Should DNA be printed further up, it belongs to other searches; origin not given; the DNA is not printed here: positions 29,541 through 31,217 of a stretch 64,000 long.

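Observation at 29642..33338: Convergent pair: an autoregulation-ready wHTH regulator and a 755-aa protein with a C-terminal HxGH/ISST nucleotidyltransferase domain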

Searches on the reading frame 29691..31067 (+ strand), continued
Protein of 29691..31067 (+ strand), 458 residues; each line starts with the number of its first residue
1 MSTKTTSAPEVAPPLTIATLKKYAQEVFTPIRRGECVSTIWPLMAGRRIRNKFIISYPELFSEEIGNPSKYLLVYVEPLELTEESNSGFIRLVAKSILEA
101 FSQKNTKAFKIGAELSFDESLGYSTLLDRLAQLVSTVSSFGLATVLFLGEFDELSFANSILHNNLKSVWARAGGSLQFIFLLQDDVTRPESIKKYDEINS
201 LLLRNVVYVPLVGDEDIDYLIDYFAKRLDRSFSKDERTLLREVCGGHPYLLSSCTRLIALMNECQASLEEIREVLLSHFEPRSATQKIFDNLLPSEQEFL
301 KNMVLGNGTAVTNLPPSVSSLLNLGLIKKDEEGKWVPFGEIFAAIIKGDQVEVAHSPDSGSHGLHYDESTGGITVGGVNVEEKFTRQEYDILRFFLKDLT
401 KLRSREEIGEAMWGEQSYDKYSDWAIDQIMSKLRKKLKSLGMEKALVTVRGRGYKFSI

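Call 34: find_related_loci(query=A3, collection=genome_contigs, flank=5000)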
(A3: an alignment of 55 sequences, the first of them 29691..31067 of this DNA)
Query A3 (458 aa) in genome_contigs; peptide patterns used: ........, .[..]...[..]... (x = any residue, [..] = any of these).
82 stretches matched a pattern; 72 encode a relative of the query (tblastn E <= 1e-3); 70 distinct loci.
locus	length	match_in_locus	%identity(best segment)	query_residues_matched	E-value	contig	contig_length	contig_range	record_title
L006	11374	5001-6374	44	3-456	1e-119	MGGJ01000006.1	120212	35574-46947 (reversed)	MAG: Candidatus Woesebacteria bacterium RIFCSPHIGHO2_01_FULL_39_32 rifcsphigho2_01_scaffold_159, whole genome shotgun se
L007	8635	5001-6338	43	14-456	7e-119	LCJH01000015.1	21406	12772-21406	MAG: Microgenomates group bacterium GW2011_GWA2_44_7 UW69_C0015, whole genome shotgun sequence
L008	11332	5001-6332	44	14-456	1e-115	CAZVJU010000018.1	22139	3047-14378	MAG TPA_asm: uncultured Gammaproteobacteria bacterium isolate SRP050083_co3_9 genome assembly, contig: NODE_1668_length_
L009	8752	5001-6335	41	14-456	4e-110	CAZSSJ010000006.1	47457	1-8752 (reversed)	MAG TPA_asm: uncultured Gammaproteobacteria bacterium isolate SRP050083_co1_3 genome assembly, contig: NODE_202_length_4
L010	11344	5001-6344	42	6-457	5e-108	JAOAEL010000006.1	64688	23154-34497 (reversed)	MAG: Patescibacteria group bacterium isolate SKW259 NODE_6_length_64688_cov_5.899290, whole genome shotgun sequence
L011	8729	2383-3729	41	6-458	4e-105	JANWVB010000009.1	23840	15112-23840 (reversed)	MAG: Patescibacteria group bacterium isolate SKYG105 NODE_9_length_23840_cov_3.155410, whole genome shotgun sequence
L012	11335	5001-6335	40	14-457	1e-102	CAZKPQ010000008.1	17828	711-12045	MAG TPA_asm: uncultured Gammaproteobacteria bacterium isolate SRP173033_co3_47 genome assembly, contig: NODE_3840_length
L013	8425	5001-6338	40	14-458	3e-95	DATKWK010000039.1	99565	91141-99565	MAG TPA_asm: Candidatus Bathyarchaeia archaeon isolate SMAG_U14161 k141_1615255, whole genome shotgun sequence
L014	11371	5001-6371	38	4-455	3e-94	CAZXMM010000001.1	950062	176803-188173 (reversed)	MAG TPA_asm: uncultured Gammaproteobacteria bacterium isolate SRP173033_co1_283 genome assembly, contig: NODE_1_length_9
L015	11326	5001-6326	38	14-458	1e-88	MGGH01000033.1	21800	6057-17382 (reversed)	MAG: Candidatus Woesebacteria bacterium RIFCSPHIGHO2_01_FULL_39_23 rifcsphigho2_01_scaffold_5088, whole genome shotgun s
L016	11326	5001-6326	56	10-457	1e-162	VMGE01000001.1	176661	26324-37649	MAG: Microgenomates group bacterium Gr01-1014_5 G01um10145_scaffold_13, whole genome shotgun sequence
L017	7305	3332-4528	31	23-456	2e-61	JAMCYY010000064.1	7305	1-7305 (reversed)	MAG: Patescibacteria group bacterium isolate FK_Sedi_B_Bin.329 NODE_44579_length_7305_cov_2.06562, whole genome shotgun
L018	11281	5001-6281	27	12-456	7e-46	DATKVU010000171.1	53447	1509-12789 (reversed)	MAG TPA_asm: Clostridia bacterium isolate SMAG_U14141 k141_2815328, whole genome shotgun sequence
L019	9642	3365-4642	29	1-457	3e-54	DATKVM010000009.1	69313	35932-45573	MAG TPA_asm: Patescibacteria group bacterium isolate SMAG_U14133 k141_706363, whole genome shotgun sequence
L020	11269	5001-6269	28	10-456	2e-42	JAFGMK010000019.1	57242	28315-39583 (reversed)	MAG: Candidatus Paceibacterota bacterium isolate Zod_Metabat.464 k87_6117855, whole genome shotgun sequence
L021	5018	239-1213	29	130-454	4e-36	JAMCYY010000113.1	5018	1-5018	MAG: Patescibacteria group bacterium isolate FK_Sedi_B_Bin.329 NODE_74177_length_5018_cov_1.72453, whole genome shotgun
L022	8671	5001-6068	30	14-456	4e-33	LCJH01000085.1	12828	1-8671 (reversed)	MAG: Microgenomates group bacterium GW2011_GWA2_44_7 UW69_C0085, whole genome shotgun sequence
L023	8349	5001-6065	30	14-456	2e-30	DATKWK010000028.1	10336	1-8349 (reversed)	MAG TPA_asm: Candidatus Bathyarchaeia archaeon isolate SMAG_U14161 k141_820830, whole genome shotgun sequence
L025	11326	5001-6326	42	14-456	2e-107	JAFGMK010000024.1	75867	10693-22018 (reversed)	MAG: Candidatus Paceibacterota bacterium isolate Zod_Metabat.464 k87_7108571, whole genome shotgun sequence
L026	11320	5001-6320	23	21-456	3e-24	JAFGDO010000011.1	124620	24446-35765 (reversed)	MAG: Candidatus Dojkabacteria bacterium isolate Zod_Metabat.1179 k87_3661423, whole genome shotgun sequence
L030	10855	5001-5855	26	143-454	3e-21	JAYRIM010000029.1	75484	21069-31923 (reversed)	MAG: Candidatus Levyibacteriota bacterium isolate SZ_szas25bin.53 k141_1575537, whole genome shotgun sequence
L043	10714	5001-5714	26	199-454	3e-15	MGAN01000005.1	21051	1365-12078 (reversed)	MAG: Candidatus Roizmanbacteria bacterium RIFCSPLOWO2_01_FULL_40_13 rifcsplowo2_01_scaffold_28606, whole genome shotgun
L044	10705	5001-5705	28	195-455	5e-15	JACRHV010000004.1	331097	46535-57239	MAG: Candidatus Paceibacterota bacterium isolate NC_groundwater_1786_Pr3_B-0.1um_43_18 SR-2_scaffold_141_1480133, whole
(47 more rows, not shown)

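Call 44: predict_structure(alignment_id=A3)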
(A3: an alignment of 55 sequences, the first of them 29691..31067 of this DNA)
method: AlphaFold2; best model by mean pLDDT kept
length: 458 residues; sequences in the alignment: 55
mean_pLDDT: 89.2   pTM: 0.81
mean pLDDT of the five models: 89.2, 88.5, 87.9, 87.6, 87.6
residues with pLDDT >= 90: 318; 70-90: 100; 50-70: 24; < 50: 16
segments of 3 or more residues with pLDDT < 50: 1-7, 352-359
pLDDT, mean of each block of 10 residues (from residue 1): 48 95 98 98 95 97 97 94 91 96 87 86 96 97 97 93 97 97 95 94 98 97 95 97 97 95 82 92 92 94 81 89 96 93 87 47 73 80 82 88 90 62 84 91 89 87
secondary structure, 60 per line:
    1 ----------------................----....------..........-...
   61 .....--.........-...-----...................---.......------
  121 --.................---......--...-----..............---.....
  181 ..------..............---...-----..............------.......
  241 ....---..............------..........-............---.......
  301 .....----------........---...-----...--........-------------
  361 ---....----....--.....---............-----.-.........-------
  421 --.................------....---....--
elements in order: H17-32 E37-40 H47-56 H58-65 E71-76 H86-104 H108-114 H123-139 E143-148 H159-172 E176-182 H189-202 E206-208 H214-227 H234-244 H248-261 H268-277 H279-290 H294-305 H316-323 E327-329 E335-337 H340-347 E364-367 E372-375 H386-397 H405-413 H423-439 E446-449 E453-456

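Call 46: search_solved_structures(query=A3, max_evalue=1)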
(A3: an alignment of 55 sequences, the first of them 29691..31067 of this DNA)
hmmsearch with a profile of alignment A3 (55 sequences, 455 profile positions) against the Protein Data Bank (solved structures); distinct sequences matched with E-value up to 1: 68 (the best 60 are shown).
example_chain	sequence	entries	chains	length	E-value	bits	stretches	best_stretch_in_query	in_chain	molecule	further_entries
5x5l_A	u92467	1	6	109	2.7e-12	49.5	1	357-453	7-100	AdeR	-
1gxp_A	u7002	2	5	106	5.2e-12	48.6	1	355-454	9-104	PHOSPHATE REGULON TRANSCRIPTIONAL REGULATORY PROTEIN | PHOSPHATE REGULON TRANSCRIPTIONAL REGULATORY PROTEIN PHOB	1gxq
1qqi_A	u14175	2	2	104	5.4e-12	48.5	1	356-454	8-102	PHOSPHATE REGULON TRANSCRIPTIONAL REGULATORY PROTEIN PHOB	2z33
3t72_A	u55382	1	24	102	6e-12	48.4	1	356-454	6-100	Phosphate regulon transcriptional regulatory protein phoB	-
3q9v_A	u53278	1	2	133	1.2e-10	44.1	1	347-452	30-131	DNA-binding response regulator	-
2k4j_A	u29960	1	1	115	1.5e-10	43.8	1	353-453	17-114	Putative TRANSCRIPTIONAL REGULATOR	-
6is4_A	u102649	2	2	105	1.6e-10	43.7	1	356-451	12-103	Response regulator ArlR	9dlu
6iju_A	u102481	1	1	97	2.4e-10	43.1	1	358-451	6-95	DNA-binding response regulator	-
6kyx_A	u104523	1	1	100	2.4e-10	43.1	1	358-451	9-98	DNA-binding response regulator ArlR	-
1kgs_A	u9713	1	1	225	6.6e-09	38.4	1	346-450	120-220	DNA BINDING RESPONSE REGULATOR D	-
2naz_A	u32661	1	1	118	9.4e-09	37.9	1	353-454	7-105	Transcriptional regulatory protein RstA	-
7e92_A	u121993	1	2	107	1.6e-08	37.1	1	349-453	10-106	DNA-binding response regulator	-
3rjp_A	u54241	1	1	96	3.5e-08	36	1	360-452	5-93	CovR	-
7e1b_A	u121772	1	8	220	4.3e-08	35.7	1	346-453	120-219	DNA-binding response regulator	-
7e1d_B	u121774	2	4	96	5.2e-08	35.4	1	355-453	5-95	DNA-binding response regulator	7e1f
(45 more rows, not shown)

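Call 48: fold_search(model_id=the predicted structure, library=pdb)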
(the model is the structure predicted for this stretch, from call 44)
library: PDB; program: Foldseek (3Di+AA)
matches with E <= 10: 1332; with E <= 0.001: 68
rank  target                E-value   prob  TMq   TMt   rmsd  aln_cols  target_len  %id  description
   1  2qen                  1.1e-06  1.00  0.43  0.53   7.3       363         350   14  The walker-type atpase paby2304 of pyrococcus abyssi (released 2008-07-01)
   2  2v1u_A                1.6e-06  1.00  0.33  0.38  12.1       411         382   13  STRUCTURE OF THE AEROPYRUM PERNIX ORC1 PROTEIN IN COMPLEX WITH DNA (released 2007-09-18)
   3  2fna_A                4.9e-06  1.00  0.39  0.48   7.8       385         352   14  Crystal structure of an archaeal aaa+ atpase (sso1545) from sulfolobus solfataricus p2 at 2.00 A resolution (released 2006-02-07)
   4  1fnn_A                7.2e-06  1.00  0.38  0.45  10.8       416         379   13  CRYSTAL STRUCTURE OF CDC6P FROM PYROBACULUM AEROPHILUM (released 2000-10-04)
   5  2qby_A                2.2e-05  1.00  0.38  0.45  11.3       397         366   15  Crystal structure of a heterodimer of Cdc6/Orc1 initiators bound to origin DNA (from S. solfataricus) (released 2007-09-11)
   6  8glu_F                2.2e-05  1.00  0.36  0.40  12.3       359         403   10  CryoEM structure of TnsC(1-503) bound to TnsD(1-318) from E.coli Tn7 (released 2024-07-31)
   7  7jpo_E                4.2e-05  1.00  0.34  0.38  20.2       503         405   12  ORC-O1AAA: Human Origin Recognition Complex (ORC) with dynamic/unresolved ORC2 WH (released 2020-09-02)
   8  9gm5_A                4.6e-05  1.00  0.35  0.38  19.9       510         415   10  OCCM maturation intermediate stalled with an Arginine Finger mutation in Mcm5: Conformer 1 (released 2025-03-05)
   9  5uj7_D                6.2e-05  1.00  0.35  0.40  15.4       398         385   16  Structure of the active form of human Origin Recognition Complex ATPase motor module, complex subunitS 1, 4, 5 (released 2017-02-08)
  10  8s0e_A                7.9e-05  1.00  0.38  0.45  17.0       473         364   11  H. sapiens OCCM bound to double stranded DNA (released 2024-10-02)
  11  7jpq_D                8.7e-05  1.00  0.34  0.38  18.9       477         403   12  ORC-O2-5: Human Origin Recognition Complex (ORC) with subunits 2,3,4,5 (released 2020-09-02)
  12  8s0e_D                8.7e-05  1.00  0.30  0.33  17.4       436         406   14  H. sapiens OCCM bound to double stranded DNA (released 2024-10-02)
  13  7jps_E                9.1e-05  1.00  0.28  0.33  21.1       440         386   12  ORC-DNA: Human Origin Recognition Complex (ORC) with DNA bound in the core (released 2020-09-09)
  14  9gjw_A                9.5e-05  1.00  0.34  0.37  20.1       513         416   10  OCCM maturation intermediate stalled with an Arginine Finger mutation in Mcm2 (released 2025-03-05)
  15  7jgr_A                1.0e-04  1.00  0.40  0.45  14.0       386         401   14  Structure of Drosophila ORC bound to DNA (84 bp) and Cdc6 (released 2020-09-09)
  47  9dlu_MODEL_1_A        6.5e-04  1.00  0.19  0.75   2.0        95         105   32  Solution structure of Staphylococcus aureus response regulator ArlR DNA-binding domain (released 2025-09-17)
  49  1gxp_E                6.8e-04  1.00  0.19  0.75   2.3        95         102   32  PhoB effector domain in complex with pho box DNA. (released 2002-04-29)
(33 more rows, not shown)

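Call 53: search_protein_families(library=padloc, proteins=[window:29691-31067:+, L006:6454-8457:+, L014:6372-8264:-], max_evalue=1)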
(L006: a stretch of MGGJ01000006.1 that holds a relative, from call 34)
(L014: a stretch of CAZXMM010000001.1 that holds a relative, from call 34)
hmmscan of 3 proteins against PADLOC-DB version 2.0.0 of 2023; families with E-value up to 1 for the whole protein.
window:29691-31067:+ (458 aa): 0 families

L006:6454-8457:+ (667 aa): 0 families

L014:6372-8264:- (630 aa): 0 families

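Call 58: search_protein_families(library=pfam, proteins=[L006:6454-8457:+, L007:6403-8394:+, L009:6400-8472:+, L025:6395-8293:+, L013:6341-8185:-, L014:6372-8264:-, L015:6326-8119:-, L010:6343-8046:-], max_evalue=1)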
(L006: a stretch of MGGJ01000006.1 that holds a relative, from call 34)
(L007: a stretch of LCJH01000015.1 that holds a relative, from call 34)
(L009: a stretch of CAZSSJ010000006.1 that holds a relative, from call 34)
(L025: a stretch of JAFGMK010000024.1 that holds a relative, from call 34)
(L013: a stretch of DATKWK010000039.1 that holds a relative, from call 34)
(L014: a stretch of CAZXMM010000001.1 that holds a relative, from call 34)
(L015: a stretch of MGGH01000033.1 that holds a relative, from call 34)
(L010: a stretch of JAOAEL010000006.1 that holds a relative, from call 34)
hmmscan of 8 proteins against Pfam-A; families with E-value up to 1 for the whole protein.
L006:6454-8457:+ (667 aa): 1 family
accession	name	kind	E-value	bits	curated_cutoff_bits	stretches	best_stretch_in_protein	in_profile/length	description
PF01467.32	CTP_transf_like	-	0.016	15.8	21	1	441-465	3-27/133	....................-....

L007:6403-8394:+ (663 aa): 0 families

L009:6400-8472:+ (690 aa): 0 families

L025:6395-8293:+ (632 aa): 1 family
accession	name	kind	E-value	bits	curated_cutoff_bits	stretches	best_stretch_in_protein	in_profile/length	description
PF01467.32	CTP_transf_like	-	0.036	14.7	21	1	425-510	2-74/133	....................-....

L013:6341-8185:- (614 aa): 1 family
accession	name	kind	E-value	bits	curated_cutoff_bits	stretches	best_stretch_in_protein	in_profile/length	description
PF08477.19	Roc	-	0.16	12.7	27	1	132-191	18-81/119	Ras of Complex, Roc, domain of DAPkinase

L014:6372-8264:- (630 aa): 1 family
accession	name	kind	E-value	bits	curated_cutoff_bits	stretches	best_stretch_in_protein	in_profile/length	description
PF13189.12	Cytidylate_kin2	-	0.14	12.7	28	0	213-249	7-43/176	Cytidylate kinase-like family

L015:6326-8119:- (597 aa): 1 family
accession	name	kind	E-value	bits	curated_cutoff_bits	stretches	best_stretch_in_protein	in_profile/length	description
PF10646.14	Germane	-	0.048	14.7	23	1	8-86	33-112/117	Sporulation and spore germination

L010:6343-8046:- (568 aa): 1 family
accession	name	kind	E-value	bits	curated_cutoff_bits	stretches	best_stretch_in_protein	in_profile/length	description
PF08628.17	Nexin_C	-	0.17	12.7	22.3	0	482-545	20-83/110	Sorting nexin C terminal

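Call 68: find_related_loci(query=A3, collection=viral_contigs, flank=5000)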
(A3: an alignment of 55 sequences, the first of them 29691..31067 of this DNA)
Query A3 (458 aa) in viral_contigs; peptide patterns used: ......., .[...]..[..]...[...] (x = any residue, [..] = any of these).
13 stretches matched a pattern, but none encodes a relative of the query by tblastn (E <= 1e-3).

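Call 69: search_protein_families(library=phrogs, proteins=[window:29691-31067:+], max_evalue=0.01)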
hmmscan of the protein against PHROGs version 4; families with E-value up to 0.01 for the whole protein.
window:29691-31067:+ (458 aa): 1 family
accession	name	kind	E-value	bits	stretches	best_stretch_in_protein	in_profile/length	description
phrog_731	-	unknown function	3.7e-11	43.8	1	361-456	132-224/227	-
